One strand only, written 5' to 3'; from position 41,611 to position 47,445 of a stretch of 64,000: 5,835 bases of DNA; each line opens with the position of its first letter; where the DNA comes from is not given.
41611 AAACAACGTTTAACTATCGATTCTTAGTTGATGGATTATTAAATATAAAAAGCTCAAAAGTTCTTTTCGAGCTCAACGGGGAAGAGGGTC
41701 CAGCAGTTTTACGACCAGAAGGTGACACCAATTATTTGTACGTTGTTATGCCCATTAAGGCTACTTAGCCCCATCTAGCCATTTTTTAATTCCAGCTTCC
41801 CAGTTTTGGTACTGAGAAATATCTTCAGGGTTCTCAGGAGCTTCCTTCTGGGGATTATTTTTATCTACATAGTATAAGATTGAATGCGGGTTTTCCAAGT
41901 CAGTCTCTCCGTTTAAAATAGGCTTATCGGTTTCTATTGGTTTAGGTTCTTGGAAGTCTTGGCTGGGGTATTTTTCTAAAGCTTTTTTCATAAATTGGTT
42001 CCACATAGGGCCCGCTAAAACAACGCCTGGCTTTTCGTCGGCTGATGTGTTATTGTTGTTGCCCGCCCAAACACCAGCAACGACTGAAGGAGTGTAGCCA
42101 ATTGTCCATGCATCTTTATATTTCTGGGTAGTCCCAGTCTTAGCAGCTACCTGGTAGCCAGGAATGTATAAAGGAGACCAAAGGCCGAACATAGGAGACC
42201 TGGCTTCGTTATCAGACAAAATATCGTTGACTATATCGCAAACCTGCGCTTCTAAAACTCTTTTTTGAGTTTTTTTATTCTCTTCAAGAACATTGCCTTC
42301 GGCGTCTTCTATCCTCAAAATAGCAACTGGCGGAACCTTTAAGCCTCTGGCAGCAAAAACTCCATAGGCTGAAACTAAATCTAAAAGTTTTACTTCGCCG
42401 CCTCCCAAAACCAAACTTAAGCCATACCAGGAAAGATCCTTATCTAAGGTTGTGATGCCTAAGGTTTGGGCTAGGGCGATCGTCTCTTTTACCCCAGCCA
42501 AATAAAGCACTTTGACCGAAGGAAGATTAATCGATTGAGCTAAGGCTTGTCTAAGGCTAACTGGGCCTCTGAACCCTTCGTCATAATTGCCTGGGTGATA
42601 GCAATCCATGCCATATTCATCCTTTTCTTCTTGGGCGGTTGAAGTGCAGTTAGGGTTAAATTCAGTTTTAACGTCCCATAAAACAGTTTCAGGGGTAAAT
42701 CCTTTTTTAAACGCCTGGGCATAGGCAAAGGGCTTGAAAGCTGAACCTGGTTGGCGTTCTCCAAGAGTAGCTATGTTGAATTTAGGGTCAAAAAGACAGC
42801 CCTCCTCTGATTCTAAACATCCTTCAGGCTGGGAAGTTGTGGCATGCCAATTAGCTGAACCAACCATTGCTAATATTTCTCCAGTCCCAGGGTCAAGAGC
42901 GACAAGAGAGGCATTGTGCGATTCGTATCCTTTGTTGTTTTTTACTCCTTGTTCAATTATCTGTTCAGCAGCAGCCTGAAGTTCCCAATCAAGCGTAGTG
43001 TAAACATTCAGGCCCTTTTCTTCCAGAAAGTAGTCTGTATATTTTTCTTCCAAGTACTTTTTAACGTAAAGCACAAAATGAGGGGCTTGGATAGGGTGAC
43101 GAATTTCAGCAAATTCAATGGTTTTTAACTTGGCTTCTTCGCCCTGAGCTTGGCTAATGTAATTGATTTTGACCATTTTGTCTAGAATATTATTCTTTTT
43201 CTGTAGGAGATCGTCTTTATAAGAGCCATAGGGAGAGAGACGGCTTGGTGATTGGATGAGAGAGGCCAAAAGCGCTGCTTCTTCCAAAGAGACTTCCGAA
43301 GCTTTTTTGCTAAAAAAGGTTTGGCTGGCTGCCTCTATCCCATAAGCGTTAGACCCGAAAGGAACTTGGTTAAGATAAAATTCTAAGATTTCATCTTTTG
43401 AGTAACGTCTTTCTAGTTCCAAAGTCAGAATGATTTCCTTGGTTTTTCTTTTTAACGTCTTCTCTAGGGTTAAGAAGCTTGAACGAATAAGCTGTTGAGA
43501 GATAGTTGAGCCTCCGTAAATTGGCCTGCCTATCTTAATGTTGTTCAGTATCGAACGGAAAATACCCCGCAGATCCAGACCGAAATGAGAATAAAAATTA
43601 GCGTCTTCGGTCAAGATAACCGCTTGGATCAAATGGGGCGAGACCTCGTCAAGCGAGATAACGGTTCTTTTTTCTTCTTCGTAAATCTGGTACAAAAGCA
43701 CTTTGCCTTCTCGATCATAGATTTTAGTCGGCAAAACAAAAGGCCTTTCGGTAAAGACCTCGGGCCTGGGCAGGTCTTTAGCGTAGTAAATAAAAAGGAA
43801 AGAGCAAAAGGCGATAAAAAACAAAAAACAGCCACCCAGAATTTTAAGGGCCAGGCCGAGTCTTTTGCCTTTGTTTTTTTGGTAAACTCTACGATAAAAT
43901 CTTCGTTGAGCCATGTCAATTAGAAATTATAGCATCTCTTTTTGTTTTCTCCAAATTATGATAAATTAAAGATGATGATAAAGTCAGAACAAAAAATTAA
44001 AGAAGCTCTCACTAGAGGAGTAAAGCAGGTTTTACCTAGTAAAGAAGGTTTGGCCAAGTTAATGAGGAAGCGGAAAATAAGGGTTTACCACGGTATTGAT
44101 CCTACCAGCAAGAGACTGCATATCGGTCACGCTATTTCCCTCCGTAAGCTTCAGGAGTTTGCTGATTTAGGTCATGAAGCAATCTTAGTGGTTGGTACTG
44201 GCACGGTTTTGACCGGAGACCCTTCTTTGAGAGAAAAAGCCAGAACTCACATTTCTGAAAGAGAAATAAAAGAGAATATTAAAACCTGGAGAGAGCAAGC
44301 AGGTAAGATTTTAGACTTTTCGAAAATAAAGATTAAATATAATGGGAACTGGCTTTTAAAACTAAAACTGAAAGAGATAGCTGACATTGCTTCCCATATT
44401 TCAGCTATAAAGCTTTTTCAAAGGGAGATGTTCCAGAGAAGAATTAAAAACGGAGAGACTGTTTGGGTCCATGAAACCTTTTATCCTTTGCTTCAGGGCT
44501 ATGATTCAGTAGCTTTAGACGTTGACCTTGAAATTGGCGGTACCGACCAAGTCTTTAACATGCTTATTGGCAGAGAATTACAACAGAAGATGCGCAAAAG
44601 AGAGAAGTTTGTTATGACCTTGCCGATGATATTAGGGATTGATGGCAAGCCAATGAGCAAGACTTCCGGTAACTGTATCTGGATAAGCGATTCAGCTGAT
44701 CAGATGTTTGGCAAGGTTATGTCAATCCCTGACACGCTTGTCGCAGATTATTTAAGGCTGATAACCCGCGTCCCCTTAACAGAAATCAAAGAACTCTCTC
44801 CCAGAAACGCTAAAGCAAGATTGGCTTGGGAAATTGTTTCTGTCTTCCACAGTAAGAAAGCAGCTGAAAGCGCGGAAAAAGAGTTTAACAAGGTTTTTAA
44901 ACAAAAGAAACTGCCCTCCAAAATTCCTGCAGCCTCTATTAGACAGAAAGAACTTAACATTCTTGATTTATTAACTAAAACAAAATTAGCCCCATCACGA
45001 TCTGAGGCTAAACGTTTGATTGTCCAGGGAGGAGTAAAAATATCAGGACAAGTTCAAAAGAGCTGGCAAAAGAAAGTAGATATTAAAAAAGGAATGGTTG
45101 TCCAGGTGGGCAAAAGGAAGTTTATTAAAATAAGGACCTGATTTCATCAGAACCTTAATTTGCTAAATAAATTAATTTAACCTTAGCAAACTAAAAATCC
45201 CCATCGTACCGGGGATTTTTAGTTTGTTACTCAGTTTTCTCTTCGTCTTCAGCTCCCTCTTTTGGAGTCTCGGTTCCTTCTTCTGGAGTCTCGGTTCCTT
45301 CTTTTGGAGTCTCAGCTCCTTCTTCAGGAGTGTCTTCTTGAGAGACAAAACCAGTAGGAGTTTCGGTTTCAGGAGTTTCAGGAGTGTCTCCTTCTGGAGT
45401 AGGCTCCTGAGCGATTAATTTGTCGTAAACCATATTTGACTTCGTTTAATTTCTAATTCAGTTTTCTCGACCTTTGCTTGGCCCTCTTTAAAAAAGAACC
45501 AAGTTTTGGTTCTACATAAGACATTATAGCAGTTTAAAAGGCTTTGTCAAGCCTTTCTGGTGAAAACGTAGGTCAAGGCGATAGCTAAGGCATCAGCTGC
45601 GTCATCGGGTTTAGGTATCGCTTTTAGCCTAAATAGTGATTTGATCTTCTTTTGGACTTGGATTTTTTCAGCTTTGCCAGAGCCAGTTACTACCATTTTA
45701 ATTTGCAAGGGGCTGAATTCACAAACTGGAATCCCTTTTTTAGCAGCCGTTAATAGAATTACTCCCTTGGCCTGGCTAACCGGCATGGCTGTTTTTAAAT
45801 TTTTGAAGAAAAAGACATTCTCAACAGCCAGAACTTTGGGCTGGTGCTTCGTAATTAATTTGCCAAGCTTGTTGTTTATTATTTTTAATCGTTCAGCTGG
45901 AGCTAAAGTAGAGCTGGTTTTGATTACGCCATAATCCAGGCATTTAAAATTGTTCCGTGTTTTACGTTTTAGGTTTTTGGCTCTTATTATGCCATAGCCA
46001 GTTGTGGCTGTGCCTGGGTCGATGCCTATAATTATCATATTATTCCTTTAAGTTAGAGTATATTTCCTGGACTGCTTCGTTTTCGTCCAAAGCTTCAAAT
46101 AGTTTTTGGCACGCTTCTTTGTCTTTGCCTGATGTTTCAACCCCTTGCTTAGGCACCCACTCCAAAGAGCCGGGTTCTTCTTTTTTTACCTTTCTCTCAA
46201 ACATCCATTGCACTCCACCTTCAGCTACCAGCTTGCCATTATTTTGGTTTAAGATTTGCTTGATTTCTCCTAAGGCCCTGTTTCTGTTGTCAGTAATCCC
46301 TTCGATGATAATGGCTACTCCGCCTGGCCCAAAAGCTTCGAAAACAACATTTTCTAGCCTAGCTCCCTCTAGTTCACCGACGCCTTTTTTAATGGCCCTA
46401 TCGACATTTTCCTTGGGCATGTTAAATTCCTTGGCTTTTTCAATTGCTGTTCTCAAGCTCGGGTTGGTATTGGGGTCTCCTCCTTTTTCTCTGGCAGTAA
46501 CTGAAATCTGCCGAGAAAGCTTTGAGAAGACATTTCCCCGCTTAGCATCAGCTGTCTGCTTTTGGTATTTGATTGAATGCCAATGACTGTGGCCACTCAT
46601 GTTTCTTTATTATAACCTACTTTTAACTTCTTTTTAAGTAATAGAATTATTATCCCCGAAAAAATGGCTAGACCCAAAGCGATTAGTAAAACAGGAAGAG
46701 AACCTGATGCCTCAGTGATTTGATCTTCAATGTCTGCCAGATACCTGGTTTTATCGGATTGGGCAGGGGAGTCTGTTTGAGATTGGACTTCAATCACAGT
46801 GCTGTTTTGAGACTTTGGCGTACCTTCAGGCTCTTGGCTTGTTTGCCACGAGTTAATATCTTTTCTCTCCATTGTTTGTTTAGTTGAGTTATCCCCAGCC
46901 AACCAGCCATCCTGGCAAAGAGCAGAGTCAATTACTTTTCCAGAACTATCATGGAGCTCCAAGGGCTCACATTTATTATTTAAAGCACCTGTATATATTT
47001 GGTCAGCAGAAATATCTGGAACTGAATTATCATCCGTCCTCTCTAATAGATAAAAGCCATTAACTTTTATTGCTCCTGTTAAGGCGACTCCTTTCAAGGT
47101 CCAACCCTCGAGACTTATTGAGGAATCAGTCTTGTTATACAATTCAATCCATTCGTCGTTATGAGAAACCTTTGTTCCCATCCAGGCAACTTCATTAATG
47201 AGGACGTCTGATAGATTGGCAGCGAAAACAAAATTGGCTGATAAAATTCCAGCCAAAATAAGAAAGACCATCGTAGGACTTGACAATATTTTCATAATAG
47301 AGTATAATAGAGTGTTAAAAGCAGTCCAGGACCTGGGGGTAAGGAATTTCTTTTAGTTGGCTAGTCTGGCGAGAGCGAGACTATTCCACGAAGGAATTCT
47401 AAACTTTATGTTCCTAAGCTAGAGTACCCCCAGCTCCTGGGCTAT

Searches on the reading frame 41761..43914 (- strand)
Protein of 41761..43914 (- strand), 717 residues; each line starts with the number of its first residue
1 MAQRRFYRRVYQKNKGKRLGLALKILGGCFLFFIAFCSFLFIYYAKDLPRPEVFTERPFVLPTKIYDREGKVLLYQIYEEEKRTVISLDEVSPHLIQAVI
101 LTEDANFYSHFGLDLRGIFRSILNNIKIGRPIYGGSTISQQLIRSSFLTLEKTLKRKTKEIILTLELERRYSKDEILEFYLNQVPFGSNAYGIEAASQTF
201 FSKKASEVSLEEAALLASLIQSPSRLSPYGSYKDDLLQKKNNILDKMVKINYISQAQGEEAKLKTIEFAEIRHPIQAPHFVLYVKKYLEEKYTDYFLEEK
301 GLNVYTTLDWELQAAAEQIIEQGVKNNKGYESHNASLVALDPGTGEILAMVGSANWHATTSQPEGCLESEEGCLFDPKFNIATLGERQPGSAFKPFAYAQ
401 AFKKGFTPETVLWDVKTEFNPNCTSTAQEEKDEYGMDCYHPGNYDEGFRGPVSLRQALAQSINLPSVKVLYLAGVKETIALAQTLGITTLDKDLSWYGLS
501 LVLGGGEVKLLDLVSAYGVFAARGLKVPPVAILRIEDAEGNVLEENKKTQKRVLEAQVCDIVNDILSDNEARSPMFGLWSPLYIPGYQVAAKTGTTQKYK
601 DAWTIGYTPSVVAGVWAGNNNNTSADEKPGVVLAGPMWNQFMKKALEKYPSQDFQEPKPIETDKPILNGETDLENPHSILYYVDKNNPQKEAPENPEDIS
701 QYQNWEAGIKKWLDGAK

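Call 97: search_protein_families(library=pfam, proteins=[window:41761-43914:-], max_evalue=0.001)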
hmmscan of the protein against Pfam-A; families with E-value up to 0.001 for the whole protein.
window:41761-43914:- (717 aa): 2 families
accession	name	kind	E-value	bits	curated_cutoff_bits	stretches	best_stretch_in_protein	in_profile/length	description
PF00912.28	Transgly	-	4.2e-60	202.6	27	1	74-247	5-177/178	Transglycosylase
PF00905.27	Transpeptidase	-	1.2e-21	77.7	22.1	1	336-636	2-292/299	Penicillin binding protein transpeptidase domain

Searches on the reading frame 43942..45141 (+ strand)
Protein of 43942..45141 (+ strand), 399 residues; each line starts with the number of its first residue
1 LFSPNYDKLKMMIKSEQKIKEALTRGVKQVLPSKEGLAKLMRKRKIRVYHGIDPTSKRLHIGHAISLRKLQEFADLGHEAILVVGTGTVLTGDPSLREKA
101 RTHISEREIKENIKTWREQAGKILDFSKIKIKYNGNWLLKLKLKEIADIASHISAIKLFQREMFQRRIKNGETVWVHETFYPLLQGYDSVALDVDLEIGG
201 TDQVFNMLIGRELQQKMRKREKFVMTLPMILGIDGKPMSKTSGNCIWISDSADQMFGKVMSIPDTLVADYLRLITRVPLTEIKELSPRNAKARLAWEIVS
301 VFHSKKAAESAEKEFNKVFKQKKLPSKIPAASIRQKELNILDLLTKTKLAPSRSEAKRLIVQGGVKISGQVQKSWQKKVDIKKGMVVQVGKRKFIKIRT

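Call 97: search_protein_families(library=pfam, proteins=[window:43942-45141:+], max_evalue=0.001)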
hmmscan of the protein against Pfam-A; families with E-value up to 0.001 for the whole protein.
window:43942-45141:+ (399 aa): 3 families
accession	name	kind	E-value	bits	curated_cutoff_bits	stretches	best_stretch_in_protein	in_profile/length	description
PF00579.31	tRNA-synt_1b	-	2.9e-60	204.5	21.1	1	42-320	2-292/292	tRNA synthetases class I (W and Y)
PF22421.1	SYY_C-terminal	-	1.1e-08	35.3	27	1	325-395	6-81/83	Tyrosine--tRNA ligase SYY-like C-terminal domain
PF01479.30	S4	-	4.3e-07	30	22.8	1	342-379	5-42/48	S4 domain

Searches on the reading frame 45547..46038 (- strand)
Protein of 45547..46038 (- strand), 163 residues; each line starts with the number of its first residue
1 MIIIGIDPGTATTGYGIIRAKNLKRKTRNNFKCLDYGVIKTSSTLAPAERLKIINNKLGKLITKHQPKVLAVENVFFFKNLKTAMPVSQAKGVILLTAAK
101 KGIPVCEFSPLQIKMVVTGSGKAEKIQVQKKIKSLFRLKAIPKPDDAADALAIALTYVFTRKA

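Call 97: search_protein_families(library=pfam, proteins=[window:45547-46038:-], max_evalue=0.001)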
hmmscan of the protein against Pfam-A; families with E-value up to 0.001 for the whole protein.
window:45547-46038:- (163 aa): 2 families
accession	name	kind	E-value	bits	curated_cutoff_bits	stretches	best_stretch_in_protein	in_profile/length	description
PF02075.23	RuvC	-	2.2e-47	161.1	22.2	1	3-156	1-147/148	Crossover junction endodeoxyribonuclease RuvC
PF04848.19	Pox_A22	-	0.00057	20.5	22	0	1-159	1-141/143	Poxvirus A22 protein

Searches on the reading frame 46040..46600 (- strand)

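Call 97: search_protein_families(library=pfam, proteins=[window:46040-46600:-], max_evalue=0.001)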
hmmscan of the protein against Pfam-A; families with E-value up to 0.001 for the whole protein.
window:46040-46600:- (186 aa): 2 families
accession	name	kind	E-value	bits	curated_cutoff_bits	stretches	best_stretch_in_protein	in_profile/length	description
PF20772.2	TACO1_YebC_N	-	6.2e-30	103.9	36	1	5-76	1-73/73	TACO1/YebC protein N-terminal domain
PF01709.26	Transcrip_reg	-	3.7e-27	95.5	27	2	83-137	2-56/160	TACO1/YebC second and third domain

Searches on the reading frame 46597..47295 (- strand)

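Call 97: search_protein_families(library=pfam, proteins=[window:46597-47295:-], max_evalue=0.001)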
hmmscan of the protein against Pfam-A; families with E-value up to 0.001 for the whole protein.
window:46597-47295:- (232 aa): 1 family
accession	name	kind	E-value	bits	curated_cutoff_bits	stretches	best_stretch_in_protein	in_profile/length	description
PF00932.25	LTD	-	2.7e-10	41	34.3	1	27-124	4-104/109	Lamin Tail Domain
